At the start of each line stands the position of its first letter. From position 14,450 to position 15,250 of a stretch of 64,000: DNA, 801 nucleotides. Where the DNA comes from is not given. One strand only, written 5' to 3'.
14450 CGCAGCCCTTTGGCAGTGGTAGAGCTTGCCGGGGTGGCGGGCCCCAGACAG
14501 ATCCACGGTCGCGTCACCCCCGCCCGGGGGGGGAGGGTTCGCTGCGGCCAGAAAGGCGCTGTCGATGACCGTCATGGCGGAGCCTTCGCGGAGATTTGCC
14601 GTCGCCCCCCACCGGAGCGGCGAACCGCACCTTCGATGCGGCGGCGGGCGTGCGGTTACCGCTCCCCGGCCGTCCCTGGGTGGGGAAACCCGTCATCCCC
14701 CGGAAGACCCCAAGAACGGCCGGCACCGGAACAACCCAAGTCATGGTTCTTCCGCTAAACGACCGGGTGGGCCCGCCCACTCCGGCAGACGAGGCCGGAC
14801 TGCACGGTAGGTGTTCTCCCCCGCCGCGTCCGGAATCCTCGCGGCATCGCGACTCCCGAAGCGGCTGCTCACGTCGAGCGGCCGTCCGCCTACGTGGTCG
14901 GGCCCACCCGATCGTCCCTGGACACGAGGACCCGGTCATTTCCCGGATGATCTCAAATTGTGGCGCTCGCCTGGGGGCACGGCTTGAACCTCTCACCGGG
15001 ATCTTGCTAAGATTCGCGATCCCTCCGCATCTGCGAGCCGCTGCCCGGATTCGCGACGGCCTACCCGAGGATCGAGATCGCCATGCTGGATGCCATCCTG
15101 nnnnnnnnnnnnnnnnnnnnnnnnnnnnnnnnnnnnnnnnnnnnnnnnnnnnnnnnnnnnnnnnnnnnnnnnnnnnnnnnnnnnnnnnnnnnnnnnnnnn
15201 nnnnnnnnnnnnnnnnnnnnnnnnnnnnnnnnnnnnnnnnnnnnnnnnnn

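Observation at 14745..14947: Unclassified 203-nt non-coding element present in two ~89% identical, indel-free copies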

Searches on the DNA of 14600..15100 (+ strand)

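Call 12: search_rna_families(source=window, start=14600, end=15100, threshold=evalue, max_evalue=10)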
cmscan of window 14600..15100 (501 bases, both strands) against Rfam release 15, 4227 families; matches with E-value up to 10: 1.
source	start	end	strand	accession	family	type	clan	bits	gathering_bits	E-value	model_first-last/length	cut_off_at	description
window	14925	14958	+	RF03058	sul1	Cis-reg; riboswitch;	-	14.4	36.2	4.3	1-56/56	no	sul1 RNA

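Call 44: search_dna_similar(query=window:14745-14947:+, collection=plasmids, mode=distant, max_evalue=0.001)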
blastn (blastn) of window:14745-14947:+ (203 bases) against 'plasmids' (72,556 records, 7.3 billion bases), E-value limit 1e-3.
No match.
